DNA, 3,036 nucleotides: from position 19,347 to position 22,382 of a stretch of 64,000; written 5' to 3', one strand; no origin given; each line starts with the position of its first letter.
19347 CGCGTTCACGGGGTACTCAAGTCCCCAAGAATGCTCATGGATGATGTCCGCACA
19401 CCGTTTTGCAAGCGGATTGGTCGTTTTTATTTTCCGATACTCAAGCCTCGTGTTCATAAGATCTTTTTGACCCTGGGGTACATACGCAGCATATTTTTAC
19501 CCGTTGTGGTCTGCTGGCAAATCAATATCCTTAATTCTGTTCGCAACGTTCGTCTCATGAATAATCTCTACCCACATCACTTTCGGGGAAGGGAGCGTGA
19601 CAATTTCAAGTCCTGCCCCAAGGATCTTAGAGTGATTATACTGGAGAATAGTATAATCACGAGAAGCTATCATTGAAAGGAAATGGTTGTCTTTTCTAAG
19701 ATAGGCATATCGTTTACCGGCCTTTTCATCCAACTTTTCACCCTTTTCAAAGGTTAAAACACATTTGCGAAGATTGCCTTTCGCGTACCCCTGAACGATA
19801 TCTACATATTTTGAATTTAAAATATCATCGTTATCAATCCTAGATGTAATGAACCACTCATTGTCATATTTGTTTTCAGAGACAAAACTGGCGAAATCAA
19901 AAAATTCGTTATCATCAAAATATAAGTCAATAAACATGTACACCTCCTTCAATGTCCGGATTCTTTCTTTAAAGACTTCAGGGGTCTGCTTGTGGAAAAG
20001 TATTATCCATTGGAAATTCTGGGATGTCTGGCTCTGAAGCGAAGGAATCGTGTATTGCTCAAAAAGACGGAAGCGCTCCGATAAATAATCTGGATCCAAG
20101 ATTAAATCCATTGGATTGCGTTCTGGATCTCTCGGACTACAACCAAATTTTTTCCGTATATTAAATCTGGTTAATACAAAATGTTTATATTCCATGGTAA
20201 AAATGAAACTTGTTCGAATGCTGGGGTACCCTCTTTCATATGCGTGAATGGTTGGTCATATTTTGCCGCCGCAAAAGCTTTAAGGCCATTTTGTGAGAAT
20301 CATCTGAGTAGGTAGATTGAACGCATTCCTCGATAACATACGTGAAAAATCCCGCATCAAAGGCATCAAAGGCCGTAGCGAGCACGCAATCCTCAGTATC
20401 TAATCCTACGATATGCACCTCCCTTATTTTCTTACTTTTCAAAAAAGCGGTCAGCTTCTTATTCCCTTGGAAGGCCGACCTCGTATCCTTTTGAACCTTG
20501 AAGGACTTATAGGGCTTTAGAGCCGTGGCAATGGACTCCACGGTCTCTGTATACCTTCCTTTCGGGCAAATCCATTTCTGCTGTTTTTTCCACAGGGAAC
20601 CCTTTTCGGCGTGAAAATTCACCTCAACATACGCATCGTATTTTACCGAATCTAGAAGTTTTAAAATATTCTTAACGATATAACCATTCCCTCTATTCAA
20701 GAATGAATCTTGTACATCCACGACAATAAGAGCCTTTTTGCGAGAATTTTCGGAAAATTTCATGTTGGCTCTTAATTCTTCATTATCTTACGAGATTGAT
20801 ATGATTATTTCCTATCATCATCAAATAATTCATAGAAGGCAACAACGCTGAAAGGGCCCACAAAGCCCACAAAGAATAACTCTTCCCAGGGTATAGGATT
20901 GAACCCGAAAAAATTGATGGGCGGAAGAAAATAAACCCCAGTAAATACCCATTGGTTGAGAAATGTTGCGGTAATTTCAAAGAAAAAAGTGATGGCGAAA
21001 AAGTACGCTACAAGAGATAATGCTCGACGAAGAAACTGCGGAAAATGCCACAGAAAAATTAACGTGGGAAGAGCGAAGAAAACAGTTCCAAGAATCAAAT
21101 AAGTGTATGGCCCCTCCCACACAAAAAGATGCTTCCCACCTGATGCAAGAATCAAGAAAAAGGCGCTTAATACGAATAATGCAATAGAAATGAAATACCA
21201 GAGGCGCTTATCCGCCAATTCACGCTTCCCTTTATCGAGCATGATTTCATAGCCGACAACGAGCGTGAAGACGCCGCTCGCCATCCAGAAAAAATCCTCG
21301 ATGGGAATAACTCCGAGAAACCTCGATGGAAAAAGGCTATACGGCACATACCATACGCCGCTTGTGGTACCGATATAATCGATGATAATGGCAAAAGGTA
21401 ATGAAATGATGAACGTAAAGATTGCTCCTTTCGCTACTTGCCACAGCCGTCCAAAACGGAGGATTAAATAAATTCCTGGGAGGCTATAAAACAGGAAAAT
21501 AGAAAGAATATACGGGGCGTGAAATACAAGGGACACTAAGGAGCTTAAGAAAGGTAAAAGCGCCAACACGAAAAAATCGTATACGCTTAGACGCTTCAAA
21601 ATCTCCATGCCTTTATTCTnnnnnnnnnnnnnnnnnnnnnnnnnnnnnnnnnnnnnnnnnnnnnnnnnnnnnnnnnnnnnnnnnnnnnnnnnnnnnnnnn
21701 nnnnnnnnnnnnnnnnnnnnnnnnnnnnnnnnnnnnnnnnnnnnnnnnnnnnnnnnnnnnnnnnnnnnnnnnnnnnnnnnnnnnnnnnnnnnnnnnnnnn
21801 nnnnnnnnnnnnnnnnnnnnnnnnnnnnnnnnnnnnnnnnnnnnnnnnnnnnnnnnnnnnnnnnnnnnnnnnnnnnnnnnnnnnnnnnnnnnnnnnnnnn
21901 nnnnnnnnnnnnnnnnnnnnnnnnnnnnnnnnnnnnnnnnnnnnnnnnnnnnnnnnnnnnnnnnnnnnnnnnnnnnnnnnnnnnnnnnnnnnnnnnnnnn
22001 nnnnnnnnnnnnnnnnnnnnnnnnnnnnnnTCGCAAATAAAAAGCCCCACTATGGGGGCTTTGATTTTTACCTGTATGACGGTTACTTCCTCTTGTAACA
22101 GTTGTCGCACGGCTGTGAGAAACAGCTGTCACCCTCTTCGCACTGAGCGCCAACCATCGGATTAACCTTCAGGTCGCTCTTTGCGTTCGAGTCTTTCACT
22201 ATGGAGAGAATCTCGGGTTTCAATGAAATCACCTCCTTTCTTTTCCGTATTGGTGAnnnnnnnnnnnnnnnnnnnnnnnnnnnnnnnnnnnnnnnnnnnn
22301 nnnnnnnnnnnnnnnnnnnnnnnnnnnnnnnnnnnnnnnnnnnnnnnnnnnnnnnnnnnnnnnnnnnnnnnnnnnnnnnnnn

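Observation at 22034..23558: Radical SAM/SPASM maturase followed by a 46-codon Cys-rich peptide ORF: putative RiPP (ranthipeptide/SCIFF-like) cluster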

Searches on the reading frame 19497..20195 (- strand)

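Call 26: search_protein_families(library=pfam, proteins=[window:19497-20195:-], max_evalue=0.1)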
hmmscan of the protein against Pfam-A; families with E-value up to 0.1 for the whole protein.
window:19497-20195:- (232 aa): 1 family
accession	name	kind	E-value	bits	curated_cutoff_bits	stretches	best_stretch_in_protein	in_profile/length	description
PF11316.14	Rhamno_transf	-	1.1e-25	90.9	23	1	29-221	27-231/235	Putative rhamnosyl transferase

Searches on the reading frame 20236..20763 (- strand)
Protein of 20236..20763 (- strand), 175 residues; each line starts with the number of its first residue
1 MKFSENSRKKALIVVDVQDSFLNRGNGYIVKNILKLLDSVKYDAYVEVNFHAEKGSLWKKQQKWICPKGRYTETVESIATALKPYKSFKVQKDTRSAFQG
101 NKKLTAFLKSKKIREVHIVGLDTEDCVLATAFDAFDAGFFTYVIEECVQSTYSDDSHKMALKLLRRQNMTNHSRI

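Call 26: search_protein_families(library=pfam, proteins=[window:20236-20763:-], max_evalue=0.1)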
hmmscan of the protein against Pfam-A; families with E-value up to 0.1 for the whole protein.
window:20236-20763:- (175 aa): 2 families
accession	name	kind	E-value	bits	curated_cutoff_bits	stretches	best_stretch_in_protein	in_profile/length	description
PF00857.26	Isochorismatase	-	4.7e-25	89.1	27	1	11-166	2-165/175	Isochorismatase domain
PF19825.5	DUF6306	-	0.1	13.3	23.7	0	8-52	70-115/129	Domain of unknown function (DUF6306)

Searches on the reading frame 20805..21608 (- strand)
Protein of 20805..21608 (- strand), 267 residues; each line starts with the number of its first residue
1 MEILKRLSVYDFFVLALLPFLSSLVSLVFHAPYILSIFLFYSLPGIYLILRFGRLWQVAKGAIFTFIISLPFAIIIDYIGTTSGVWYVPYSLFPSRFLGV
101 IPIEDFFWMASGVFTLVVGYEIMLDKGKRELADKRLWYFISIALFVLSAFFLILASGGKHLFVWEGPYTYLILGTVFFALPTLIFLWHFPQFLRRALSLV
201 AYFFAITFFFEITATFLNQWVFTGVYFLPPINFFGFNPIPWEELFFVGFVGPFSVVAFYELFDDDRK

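Call 26: search_protein_families(library=pfam, proteins=[window:20805-21608:-], max_evalue=0.1)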
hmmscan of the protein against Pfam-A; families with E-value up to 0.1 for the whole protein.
window:20805-21608:- (267 aa): 2 families
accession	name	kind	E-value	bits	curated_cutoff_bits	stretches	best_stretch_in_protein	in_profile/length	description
PF18916.5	Lycopene_cyc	-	3.2e-06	28.1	27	1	33-122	4-91/92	Lycopene cyclase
PF12650.12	DUF3784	-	0.012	16.2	28.1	1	114-179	20-87/94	Domain of unknown function (DUF3784)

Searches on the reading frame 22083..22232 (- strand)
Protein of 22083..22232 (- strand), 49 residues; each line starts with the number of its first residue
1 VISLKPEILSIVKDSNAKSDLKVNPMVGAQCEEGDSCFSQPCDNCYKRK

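Call 3: search_protein_families(library=pfam, proteins=[window:22083-22232:-], max_evalue=0.1)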
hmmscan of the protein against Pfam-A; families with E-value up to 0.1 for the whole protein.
window:22083-22232:- (49 aa): 0 families

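Call 4: search_protein_families(library=ncbifam, proteins=[window:22083-22232:-], max_evalue=0.1)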
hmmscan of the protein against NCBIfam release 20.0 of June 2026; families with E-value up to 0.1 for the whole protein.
window:22083-22232:- (49 aa): 0 families

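Call 39: find_homologous_proteins(query=window:22086-22223:-, max_evalue=10)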
Query seq(46 aa) (46 aa): 1 proteins with E <= 10 among 1 candidates.
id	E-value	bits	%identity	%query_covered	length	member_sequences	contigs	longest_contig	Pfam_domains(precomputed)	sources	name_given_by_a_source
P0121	3.3e-24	100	100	100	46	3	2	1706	-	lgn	-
